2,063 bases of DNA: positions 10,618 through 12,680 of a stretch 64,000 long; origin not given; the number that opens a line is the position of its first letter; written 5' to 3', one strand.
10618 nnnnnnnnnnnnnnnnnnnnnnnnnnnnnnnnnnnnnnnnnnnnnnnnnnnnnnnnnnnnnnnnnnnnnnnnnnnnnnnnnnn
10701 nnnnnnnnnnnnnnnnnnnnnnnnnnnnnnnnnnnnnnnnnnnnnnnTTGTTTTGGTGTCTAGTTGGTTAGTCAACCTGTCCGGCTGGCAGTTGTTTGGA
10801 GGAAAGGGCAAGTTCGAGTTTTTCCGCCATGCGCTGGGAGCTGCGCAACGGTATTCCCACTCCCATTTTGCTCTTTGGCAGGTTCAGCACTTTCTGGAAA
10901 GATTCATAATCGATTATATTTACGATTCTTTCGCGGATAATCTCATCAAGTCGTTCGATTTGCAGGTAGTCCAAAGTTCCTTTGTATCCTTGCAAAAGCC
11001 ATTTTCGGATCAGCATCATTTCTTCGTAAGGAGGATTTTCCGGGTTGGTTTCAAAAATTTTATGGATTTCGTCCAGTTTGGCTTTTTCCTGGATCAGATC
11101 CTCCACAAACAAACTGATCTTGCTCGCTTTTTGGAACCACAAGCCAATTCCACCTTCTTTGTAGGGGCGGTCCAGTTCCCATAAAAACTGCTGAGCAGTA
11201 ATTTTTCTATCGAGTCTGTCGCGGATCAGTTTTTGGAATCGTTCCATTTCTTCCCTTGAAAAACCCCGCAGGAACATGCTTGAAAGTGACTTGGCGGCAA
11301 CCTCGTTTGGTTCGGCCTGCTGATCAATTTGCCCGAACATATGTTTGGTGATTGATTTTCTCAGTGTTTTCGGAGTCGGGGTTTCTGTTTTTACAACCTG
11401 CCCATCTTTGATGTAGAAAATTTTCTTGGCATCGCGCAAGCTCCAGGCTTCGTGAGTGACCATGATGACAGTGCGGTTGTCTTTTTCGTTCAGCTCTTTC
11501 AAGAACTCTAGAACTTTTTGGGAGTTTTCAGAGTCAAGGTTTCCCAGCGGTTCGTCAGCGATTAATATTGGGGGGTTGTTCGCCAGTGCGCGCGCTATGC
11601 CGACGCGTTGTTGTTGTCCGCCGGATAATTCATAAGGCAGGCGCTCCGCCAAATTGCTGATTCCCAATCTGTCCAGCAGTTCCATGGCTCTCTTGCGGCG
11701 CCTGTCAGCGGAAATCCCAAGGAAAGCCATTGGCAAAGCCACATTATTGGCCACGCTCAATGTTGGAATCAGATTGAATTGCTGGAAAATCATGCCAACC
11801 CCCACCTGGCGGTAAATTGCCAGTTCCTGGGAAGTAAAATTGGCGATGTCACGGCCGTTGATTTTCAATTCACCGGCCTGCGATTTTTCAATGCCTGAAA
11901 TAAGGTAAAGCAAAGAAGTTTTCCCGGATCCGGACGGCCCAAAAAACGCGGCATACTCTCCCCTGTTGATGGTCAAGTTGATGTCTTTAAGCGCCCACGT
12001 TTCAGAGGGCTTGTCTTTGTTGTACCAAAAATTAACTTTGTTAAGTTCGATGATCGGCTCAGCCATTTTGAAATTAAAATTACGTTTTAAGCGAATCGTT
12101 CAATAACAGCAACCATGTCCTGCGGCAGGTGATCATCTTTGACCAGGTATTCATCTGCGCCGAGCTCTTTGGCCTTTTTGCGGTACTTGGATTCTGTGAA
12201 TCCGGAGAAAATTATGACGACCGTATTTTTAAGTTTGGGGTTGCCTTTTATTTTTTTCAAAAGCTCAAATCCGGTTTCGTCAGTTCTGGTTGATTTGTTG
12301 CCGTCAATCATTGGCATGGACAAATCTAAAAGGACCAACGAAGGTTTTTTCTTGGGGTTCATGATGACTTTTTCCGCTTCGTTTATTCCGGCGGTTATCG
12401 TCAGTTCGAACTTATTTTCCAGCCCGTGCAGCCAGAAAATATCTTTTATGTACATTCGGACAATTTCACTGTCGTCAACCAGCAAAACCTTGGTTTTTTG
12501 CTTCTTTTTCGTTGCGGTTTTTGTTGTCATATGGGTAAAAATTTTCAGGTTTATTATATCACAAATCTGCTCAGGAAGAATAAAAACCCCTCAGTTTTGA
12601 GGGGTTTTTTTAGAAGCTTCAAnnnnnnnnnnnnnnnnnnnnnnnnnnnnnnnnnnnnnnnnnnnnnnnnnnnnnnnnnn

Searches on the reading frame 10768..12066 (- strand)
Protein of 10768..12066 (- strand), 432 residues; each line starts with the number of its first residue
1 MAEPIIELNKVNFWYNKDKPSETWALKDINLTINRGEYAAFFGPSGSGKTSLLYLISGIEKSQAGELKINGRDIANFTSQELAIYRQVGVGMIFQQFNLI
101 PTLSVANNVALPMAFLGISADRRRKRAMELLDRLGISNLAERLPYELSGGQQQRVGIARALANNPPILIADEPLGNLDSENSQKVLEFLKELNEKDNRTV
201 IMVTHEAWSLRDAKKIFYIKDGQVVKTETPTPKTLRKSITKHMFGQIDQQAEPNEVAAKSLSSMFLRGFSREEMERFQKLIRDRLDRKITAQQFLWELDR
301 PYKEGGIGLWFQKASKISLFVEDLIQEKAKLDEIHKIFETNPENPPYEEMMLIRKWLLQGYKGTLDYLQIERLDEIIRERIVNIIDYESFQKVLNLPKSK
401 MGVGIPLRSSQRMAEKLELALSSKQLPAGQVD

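Call 7: search_protein_families(library=pfam, proteins=[window:10768-12066:-])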
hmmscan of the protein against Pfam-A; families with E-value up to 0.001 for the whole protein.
window:10768-12066:- (432 aa): 3 families
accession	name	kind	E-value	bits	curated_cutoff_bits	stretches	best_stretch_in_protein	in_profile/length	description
PF00005.33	ABC_tran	-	4.1e-36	125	25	1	26-174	1-136/137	ABC transporter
PF02463.25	SMC_N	-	1.3e-06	28.5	40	1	40-220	28-212/220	RecF/RecN/SMC N terminal domain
PF13304.12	AAA_21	-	1.5e-05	25.7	27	0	40-71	3-37/304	AAA domain, putative AbiEii toxin, Type IV TA system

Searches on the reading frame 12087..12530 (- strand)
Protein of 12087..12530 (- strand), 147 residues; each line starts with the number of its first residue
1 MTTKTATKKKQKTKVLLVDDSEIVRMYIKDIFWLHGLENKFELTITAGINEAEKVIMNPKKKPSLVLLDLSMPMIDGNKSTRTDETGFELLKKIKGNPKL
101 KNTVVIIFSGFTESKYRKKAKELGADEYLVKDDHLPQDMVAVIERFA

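Call 7: search_protein_families(library=pfam, proteins=[window:12087-12530:-])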
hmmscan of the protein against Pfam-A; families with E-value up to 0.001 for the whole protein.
window:12087-12530:- (147 aa): 1 family
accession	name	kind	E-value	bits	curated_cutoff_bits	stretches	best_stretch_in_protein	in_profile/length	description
PF00072.30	Response_reg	-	1.4e-15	57.9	30.2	1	15-133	1-101/111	Response regulator receiver domain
